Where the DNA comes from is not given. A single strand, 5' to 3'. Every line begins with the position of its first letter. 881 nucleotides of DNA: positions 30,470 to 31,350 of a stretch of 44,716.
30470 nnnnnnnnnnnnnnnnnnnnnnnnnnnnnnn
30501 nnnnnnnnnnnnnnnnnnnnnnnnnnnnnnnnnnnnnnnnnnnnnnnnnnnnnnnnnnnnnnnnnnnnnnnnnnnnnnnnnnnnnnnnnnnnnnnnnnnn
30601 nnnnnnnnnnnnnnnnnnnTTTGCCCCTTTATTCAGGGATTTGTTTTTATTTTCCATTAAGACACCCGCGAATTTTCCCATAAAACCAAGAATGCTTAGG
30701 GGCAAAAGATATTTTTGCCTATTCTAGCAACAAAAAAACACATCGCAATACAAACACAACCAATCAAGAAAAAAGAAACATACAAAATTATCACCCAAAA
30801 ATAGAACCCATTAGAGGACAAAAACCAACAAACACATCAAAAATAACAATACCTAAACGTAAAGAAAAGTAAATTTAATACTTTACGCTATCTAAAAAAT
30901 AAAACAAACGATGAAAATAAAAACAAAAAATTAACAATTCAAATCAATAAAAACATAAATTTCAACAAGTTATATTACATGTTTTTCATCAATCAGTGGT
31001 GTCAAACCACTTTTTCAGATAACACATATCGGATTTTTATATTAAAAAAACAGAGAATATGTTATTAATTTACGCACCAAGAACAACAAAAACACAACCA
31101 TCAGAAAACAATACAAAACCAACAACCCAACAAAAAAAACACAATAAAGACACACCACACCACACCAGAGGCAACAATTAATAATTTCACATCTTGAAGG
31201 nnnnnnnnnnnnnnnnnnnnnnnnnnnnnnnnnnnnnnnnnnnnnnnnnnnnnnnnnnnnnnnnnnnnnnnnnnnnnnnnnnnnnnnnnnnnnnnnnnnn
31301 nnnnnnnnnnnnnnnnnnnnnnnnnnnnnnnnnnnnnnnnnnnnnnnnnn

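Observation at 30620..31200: Extreme A/C-rich, G-depleted 580-bp tract upstream of the fimbrial regulator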

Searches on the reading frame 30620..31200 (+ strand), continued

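Call 51: get_annotated_region(hit=H94, flank=1500)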
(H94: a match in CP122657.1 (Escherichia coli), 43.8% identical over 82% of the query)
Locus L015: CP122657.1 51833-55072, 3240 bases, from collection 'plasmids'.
description: Escherichia coli strain ETEC4074 plasmid unnamed2, complete sequence
organism: Escherichia coli (NCBI taxid 562)
taxonomy: Bacteria; Pseudomonadota; Gammaproteobacteria; Enterobacterales; Enterobacteriaceae; Escherichia; Escherichia coli
host: -; source: Sus scrofa,feces; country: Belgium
typing (MOB-suite, as given by PLSDB): conjugative; replicon IncFIA; relaxase MOBF; mating-pair formation MPF_F
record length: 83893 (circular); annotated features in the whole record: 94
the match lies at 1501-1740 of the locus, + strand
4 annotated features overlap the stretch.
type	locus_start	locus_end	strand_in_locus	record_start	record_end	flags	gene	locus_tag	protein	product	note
CDS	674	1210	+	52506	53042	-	-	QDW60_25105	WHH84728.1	hypothetical protein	-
CDS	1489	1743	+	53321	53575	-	-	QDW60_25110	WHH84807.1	adhesin biosynthesis transcription regulatory family protein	-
CDS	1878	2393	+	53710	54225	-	-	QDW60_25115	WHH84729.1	fimbrial protein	-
CDS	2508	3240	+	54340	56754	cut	pefC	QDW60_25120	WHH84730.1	PefC/AfrB family outer membrane usher protein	-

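Call 52: get_annotated_region(hit=H76, flank=1500)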
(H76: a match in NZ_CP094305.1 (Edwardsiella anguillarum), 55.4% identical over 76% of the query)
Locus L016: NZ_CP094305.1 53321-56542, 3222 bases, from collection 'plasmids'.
description: Edwardsiella anguillarum strain R18-08 plasmid unnamed4, complete sequence
organism: Edwardsiella anguillarum (NCBI taxid 1821960)
taxonomy: Bacteria; Pseudomonadota; Gammaproteobacteria; Enterobacterales; Hafniaceae; Edwardsiella; Edwardsiella anguillarum
host: -; source: -; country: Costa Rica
typing (MOB-suite, as given by PLSDB): conjugative; replicon IncFII; relaxase MOBP; mating-pair formation MPF_F
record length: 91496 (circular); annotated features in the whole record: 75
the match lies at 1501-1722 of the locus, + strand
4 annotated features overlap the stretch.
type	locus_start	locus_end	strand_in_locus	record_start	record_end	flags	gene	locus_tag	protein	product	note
CDS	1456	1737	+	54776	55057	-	-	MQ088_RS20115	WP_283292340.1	PapB/FocB family fimbrial expression transcriptional regulator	GO:0006355 - regulation of DNA-templated transcription [Evidence IEA]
CDS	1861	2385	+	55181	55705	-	-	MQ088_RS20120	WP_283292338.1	fimbrial protein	GO:0007155 - cell adhesion [Evidence IEA]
CDS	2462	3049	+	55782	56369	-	-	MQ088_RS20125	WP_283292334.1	fimbrial protein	GO:0007155 - cell adhesion [Evidence IEA]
CDS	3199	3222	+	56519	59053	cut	-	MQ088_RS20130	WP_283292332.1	fimbria/pilus outer membrane usher protein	GO:0009297 - pilus assembly [Evidence IEA]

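Call 53: get_annotated_region(hit=H144, flank=1500)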
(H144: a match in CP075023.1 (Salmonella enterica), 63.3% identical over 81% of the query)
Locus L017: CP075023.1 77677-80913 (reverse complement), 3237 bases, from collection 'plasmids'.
description: Salmonella enterica subsp. enterica serovar Newport strain CFSAN022633 plasmid pCFSAN022633, complete sequence
organism: Salmonella enterica (NCBI taxid 108619)
taxonomy: Bacteria; Pseudomonadota; Gammaproteobacteria; Enterobacterales; Enterobacteriaceae; Salmonella; Salmonella enterica
host: -; source: animal,quail; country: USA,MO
typing (MOB-suite, as given by PLSDB): conjugative; replicon IncFIB,rep_cluster_2183; relaxase MOBF; mating-pair formation MPF_F
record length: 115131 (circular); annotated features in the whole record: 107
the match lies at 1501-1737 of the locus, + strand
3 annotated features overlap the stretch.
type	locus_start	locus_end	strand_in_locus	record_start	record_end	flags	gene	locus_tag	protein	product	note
CDS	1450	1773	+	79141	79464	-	-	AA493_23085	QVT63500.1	transcriptional regulator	-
CDS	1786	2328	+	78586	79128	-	-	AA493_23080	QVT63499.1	type 1 fimbrial protein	-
CDS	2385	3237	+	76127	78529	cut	faeD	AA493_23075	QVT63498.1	F4 (K88) fimbrial usher FaeD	-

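Call 54: get_annotated_region(hit=H91, flank=1500)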
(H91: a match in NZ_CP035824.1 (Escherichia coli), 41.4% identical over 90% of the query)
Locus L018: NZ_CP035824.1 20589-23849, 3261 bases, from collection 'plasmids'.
description: Escherichia coli strain WS4437A-1 plasmid pWS4437A1_52, complete sequence
organism: Escherichia coli (NCBI taxid 562)
taxonomy: Bacteria; Pseudomonadota; Gammaproteobacteria; Enterobacterales; Enterobacteriaceae; Escherichia; Escherichia coli
host: -; source: Homo sapiens,stool; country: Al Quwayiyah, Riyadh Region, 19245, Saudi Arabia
typing (MOB-suite, as given by PLSDB): non-mobilizable; replicon IncFIB
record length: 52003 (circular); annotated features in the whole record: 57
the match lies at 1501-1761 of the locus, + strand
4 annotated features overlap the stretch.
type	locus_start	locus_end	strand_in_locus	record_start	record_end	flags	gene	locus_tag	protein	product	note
CDS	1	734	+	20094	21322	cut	-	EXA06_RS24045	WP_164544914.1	IS3 family transposase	-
CDS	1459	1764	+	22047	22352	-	-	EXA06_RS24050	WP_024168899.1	PapB/FocB family fimbrial expression transcriptional regulator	GO:0006355 - regulation of DNA-templated transcription [Evidence IEA]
CDS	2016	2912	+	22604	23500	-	hilD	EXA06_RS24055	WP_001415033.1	transcriptional regulator HilD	-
CDS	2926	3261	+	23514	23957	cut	-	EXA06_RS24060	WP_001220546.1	lytic transglycosylase domain-containing protein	-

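Call 61: search_dna_similar(query=L001:1941-2732:-, collection=plasmids, mode=protein, max_rows=40, rows=spread, max_evalue=1e-40)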
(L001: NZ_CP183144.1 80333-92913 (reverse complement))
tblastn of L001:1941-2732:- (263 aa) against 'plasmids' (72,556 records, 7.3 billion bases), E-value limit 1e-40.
Records with a match: 324; places in all: 342; records where one place covers at least 80% of the query: 312.
Best place of each record, by identity: 95-99% 57; 90-95% 74; 80-90% 164; 60-80% 16; <60% 13.
By first word of the organism name: Salmonella 157; Escherichia 155; Shigella 7; Edwardsiella 2; Photobacterium 2; Citrobacter 1.
By predicted mobility (MOB-suite, as given by PLSDB): conjugative 273; mobilizable 35; non-mobilizable 16.
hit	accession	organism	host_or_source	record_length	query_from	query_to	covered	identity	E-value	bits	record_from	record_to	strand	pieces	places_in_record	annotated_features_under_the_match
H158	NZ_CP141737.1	Escherichia coli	Homo sapiens,Wound/Abscess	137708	1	263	100%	98.9%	8e-173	535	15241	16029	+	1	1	faeE: F4 (K88) fimbrial chaperone FaeE | faeD: F4 (K88) fimbrial usher FaeD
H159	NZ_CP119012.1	Escherichia coli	Bos taurus,bacterial culture,feces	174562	1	263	100%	97.0%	3e-170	527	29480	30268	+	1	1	faeE: F4 (K88) fimbrial chaperone FaeE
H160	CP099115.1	Escherichia coli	culture,Pooled soil sample collected ...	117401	1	263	100%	95.4%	1e-166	517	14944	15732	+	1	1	faeE: F4 (K88) fimbrial chaperone FaeE | faeD: F4 (K88) fimbrial usher FaeD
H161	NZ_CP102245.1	Escherichia coli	Homo sapiens,blood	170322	1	263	100%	95.1%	2e-165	514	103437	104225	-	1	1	faeE: F4 (K88) fimbrial chaperone FaeE | faeD: F4 (K88) fimbrial usher FaeD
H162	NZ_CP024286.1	Escherichia albertii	-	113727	1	263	100%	93.5%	5e-163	507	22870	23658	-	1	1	fimbria/pilus periplasmic chaperone | faeD: F4 (K88) fimbrial usher FaeD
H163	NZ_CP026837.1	Shigella boydii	-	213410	1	263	100%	92.4%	2e-161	502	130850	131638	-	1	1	faeE: F4 (K88) fimbrial chaperone FaeE | faeD: F4 (K88) fimbrial usher FaeD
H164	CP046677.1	Escherichia coli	Homo sapiens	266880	1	259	98%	92.7%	3e-160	499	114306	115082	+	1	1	faeE: F4 (K88) fimbrial chaperone FaeE | faeD: F4 (K88) fimbrial usher FaeD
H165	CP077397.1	Escherichia coli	-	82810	1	262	100%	90.5%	2e-154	482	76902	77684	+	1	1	faeE: F4 (K88) fimbrial chaperone FaeE | faeD: F4 (K88) fimbrial usher FaeD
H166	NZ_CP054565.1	Escherichia coli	Homo sapiens,whole organism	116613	1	244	93%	95.9%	1e-154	483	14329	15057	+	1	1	faeE: F4 (K88) fimbrial chaperone FaeE | faeD: F4 (K88) fimbrial usher FaeD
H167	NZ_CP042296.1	Escherichia coli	crow,cell culture,cloacal swab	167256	1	244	93%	95.1%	1e-153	480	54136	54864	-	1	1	faeE: F4 (K88) fimbrial chaperone FaeE | faeD: F4 (K88) fimbrial usher FaeD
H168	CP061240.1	Escherichia coli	Homo sapiens,cell culture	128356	1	244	93%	94.7%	1e-152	477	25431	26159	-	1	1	faeE: F4 (K88) fimbrial chaperone FaeE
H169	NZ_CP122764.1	Escherichia coli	Sus scrofa,feces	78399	1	237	90%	97.0%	2e-152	477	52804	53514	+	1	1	faeE: F4 (K88) fimbrial chaperone FaeE | faeD: F4 (K88) fimbrial usher FaeD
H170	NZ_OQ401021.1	Escherichia coli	-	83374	1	237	90%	97.0%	2e-152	477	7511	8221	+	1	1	faeE: F4 (K88) fimbrial chaperone FaeE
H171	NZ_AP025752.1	Escherichia sp. HH154_1D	Bos taurus,feces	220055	1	249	95%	92.4%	5e-152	475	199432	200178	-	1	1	faeE: F4 (K88) fimbrial chaperone FaeE | faeD: F4 (K88) fimbrial usher FaeD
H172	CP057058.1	Escherichia coli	culture,Pooled cattle faecal samples ...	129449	1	252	96%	90.2%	4e-151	473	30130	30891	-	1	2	faeE: F4 (K88) fimbrial chaperone FaeE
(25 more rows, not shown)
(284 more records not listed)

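Call 62: get_annotated_region(hit=H169, flank=5500)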
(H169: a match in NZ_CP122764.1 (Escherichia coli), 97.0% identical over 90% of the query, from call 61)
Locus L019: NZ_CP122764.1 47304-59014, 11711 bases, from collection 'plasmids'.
description: Escherichia coli strain ETEC1739 plasmid unnamed6, complete sequence
organism: Escherichia coli (NCBI taxid 562)
taxonomy: Bacteria; Pseudomonadota; Gammaproteobacteria; Enterobacterales; Enterobacteriaceae; Escherichia; Escherichia coli
host: -; source: Sus scrofa,feces; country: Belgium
typing (MOB-suite, as given by PLSDB): mobilizable; replicon IncFIA,IncFIB; relaxase MOBP
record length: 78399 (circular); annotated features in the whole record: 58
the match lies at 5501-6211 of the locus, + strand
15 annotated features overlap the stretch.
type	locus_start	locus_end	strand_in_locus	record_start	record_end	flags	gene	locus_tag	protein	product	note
CDS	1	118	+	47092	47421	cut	-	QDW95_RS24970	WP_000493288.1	type II toxin-antitoxin system RelE/ParE family toxin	-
CDS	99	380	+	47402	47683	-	-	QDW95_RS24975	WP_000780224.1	helix-turn-helix transcriptional regulator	-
CDS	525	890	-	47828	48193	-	-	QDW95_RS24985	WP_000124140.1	hypothetical protein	-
CDS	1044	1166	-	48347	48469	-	-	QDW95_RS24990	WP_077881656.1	FaeA/PapI family transcriptional regulator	GO:0006355 - regulation of DNA-templated transcription [Evidence IEA]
CDS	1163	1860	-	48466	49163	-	-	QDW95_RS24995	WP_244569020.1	IS1-like element IS1A family transposase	GO:0006313 - DNA transposition [Evidence IEA]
CDS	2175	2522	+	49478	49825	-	-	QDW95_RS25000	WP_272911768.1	adhesin biosynthesis transcription regulatory family protein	-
CDS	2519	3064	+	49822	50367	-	faeC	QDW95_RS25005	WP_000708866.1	K88 fimbrial protein FaeC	-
CDS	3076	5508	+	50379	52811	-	faeD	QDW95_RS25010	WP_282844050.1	F4 (K88) fimbrial usher FaeD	-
CDS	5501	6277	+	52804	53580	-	faeE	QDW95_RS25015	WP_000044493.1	F4 (K88) fimbrial chaperone FaeE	-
CDS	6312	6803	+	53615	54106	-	faeF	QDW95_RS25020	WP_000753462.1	F4 (K88) fimbria minor subunit FaeF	-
predicted_resistance_gene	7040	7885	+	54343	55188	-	faeG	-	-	F4 (K88) fimbria major subunit/adhesin FaeG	predicted by amrfinderplus; class ; identity 98.58%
CDS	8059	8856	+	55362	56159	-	faeH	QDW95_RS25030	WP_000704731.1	F4 (K88) fimbria minor subunit FaeH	-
CDS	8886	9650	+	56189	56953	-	faeI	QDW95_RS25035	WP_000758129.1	F4 (K88) fimbria minor subunit FaeI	-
CDS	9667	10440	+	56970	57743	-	faeJ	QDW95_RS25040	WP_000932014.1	F4 (K88) fimbria accessory protein FaeJ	-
CDS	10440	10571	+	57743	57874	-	-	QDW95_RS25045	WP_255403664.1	hypothetical protein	-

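Call 63: get_annotated_region(hit=H159, flank=5500)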
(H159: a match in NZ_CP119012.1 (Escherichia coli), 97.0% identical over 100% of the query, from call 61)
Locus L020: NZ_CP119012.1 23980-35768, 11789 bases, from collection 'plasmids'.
description: Escherichia coli strain CE0007a plasmid pCE0007a
organism: Escherichia coli (NCBI taxid 562)
taxonomy: Bacteria; Pseudomonadota; Gammaproteobacteria; Enterobacterales; Enterobacteriaceae; Escherichia; Escherichia coli
host: -; source: Bos taurus,bacterial culture,feces; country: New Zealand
typing (MOB-suite, as given by PLSDB): conjugative; replicon IncFIA,IncFIA,IncFIB; relaxase MOBF,MOBF,MOBP; mating-pair formation MPF_F
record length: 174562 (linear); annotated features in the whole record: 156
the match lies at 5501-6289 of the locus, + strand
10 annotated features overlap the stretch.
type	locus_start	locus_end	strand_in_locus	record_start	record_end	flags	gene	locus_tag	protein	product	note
CDS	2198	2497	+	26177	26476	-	daaA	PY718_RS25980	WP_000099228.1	F1845 fimbrial adhesin operon transcriptional regulator DaaA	-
CDS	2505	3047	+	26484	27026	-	-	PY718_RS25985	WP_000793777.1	type 1 fimbrial protein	-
CDS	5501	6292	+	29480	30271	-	faeE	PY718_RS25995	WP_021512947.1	F4 (K88) fimbrial chaperone FaeE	-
CDS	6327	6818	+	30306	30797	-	faeF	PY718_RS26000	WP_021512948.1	F4 (K88) fimbria minor subunit FaeF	-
CDS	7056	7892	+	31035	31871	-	-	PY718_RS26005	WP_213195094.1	fimbrial protein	-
CDS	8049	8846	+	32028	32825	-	faeH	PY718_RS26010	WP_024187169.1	F4 (K88) fimbria minor subunit FaeH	-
CDS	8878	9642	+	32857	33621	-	faeI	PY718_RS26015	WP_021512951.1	F4 (K88) fimbria minor subunit FaeI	-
CDS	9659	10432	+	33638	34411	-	faeJ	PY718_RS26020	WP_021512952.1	F4 (K88) fimbria accessory protein FaeJ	-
CDS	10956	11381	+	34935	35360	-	-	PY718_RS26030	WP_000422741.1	transposase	GO:0006313 - DNA transposition [Evidence IEA]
CDS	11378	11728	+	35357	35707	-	tnpB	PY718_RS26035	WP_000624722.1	IS66 family insertion sequence element accessory protein TnpB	-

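Call 77: search_protein_families(library=pfam, proteins=[L001:5745-6038:-], max_evalue=0.01)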
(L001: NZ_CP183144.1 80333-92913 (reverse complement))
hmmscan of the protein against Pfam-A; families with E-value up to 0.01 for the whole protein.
L001:5745-6038:- (97 aa): 1 family
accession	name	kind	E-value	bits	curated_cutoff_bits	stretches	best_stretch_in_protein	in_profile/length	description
PF03333.19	PapB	-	2.2e-28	98.5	29.4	1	3-90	3-91/91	Adhesin biosynthesis transcription regulatory protein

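Call 80: get_annotated_region(hit=H90, flank=1500)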
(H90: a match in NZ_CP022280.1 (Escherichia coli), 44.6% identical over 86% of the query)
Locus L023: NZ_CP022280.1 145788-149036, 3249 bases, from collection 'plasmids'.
description: Escherichia coli strain STEC299 plasmid pSTEC299_1, complete sequence
organism: Escherichia coli (NCBI taxid 562)
taxonomy: Bacteria; Pseudomonadota; Gammaproteobacteria; Enterobacterales; Enterobacteriaceae; Escherichia; Escherichia coli
host: -; source: Marmota,fecal sample; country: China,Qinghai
typing (MOB-suite, as given by PLSDB): mobilizable; replicon IncFIA,IncFIB,IncFIC,IncFII,IncI-gamma/K1; relaxase MOBF,MOBF
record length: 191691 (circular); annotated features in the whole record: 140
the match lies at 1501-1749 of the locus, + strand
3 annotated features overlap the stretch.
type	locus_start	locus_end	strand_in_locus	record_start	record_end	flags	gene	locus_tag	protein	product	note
CDS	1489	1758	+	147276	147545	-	-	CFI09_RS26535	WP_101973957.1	PapB/FocB family fimbrial expression transcriptional regulator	GO:0006355 - regulation of DNA-templated transcription [Evidence IEA]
CDS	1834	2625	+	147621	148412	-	-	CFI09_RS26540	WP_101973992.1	fimbria/pilus periplasmic chaperone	GO:0071555 - cell wall organization [Evidence IEA]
CDS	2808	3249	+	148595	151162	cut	-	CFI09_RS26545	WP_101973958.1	fimbria/pilus outer membrane usher protein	GO:0009297 - pilus assembly [Evidence IEA]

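Call 81: get_annotated_region(hit=H97, flank=1500)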
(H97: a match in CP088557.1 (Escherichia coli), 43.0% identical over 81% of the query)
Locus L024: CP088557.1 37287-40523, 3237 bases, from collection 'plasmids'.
description: Escherichia coli strain E16EC0348 plasmid pE16EC0348-2, complete sequence
organism: Escherichia coli (NCBI taxid 562)
taxonomy: Bacteria; Pseudomonadota; Gammaproteobacteria; Enterobacterales; Enterobacteriaceae; Escherichia; Escherichia coli
host: -; source: Homo sapiens,blood; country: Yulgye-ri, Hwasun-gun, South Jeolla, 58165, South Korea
typing (MOB-suite, as given by PLSDB): mobilizable; replicon IncFIA,IncFIA,IncFIB; mating-pair formation MPF_F
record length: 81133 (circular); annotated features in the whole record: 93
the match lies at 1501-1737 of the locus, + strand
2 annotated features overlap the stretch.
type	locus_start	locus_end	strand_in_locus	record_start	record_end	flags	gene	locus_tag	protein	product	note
CDS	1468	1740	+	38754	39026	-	-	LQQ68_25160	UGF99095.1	adhesin biosynthesis transcription regulatory family protein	-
CDS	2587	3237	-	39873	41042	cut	-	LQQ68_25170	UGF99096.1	hypothetical protein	-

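Call 82: get_annotated_region(hit=H121, flank=1500)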
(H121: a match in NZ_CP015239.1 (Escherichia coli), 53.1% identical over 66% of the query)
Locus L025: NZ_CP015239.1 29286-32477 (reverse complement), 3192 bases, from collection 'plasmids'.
description: Escherichia coli strain 2011C-3911 plasmid unnamed1, complete sequence
organism: Escherichia coli (NCBI taxid 562)
taxonomy: Bacteria; Pseudomonadota; Gammaproteobacteria; Enterobacterales; Enterobacteriaceae; Escherichia; Escherichia coli
host: -; source: Homo sapiens,stool; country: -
typing (MOB-suite, as given by PLSDB): conjugative; replicon IncFIA,IncFIA,IncFIB,IncFIB,IncFII; relaxase MOBF; mating-pair formation MPF_F
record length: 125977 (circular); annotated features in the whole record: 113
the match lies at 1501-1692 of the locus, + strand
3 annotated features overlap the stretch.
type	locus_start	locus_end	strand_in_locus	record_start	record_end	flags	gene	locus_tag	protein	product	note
CDS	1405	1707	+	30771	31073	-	-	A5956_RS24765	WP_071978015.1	PapB/FocB family fimbrial expression transcriptional regulator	GO:0006355 - regulation of DNA-templated transcription [Evidence IEA]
CDS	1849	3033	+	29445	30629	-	-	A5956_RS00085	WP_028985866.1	TolC family protein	GO:0055085 - transmembrane transport [Evidence IEA]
CDS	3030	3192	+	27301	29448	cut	-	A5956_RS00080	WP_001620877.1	type I secretion system permease/ATPase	-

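Call 83: get_annotated_region(hit=H123, flank=1500)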
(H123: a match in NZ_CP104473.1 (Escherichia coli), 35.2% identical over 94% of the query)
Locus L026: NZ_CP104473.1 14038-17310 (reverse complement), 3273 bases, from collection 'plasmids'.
description: Escherichia coli strain UC4224 plasmid pUC4224_1, complete sequence
organism: Escherichia coli (NCBI taxid 562)
taxonomy: Bacteria; Pseudomonadota; Gammaproteobacteria; Enterobacterales; Enterobacteriaceae; Escherichia; Escherichia coli
host: -; source: cheese; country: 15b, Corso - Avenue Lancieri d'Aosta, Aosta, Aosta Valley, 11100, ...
typing (MOB-suite, as given by PLSDB): conjugative; replicon IncFIB,IncFIC,IncK2/Z; relaxase MOBF; mating-pair formation MPF_F
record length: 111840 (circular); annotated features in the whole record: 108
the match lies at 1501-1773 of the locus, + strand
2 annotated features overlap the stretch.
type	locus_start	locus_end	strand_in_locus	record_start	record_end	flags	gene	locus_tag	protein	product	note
CDS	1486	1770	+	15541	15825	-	-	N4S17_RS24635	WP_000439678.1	adhesin biosynthesis transcription regulatory family protein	-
CDS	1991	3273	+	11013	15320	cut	-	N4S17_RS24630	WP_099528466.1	YadA-like family protein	-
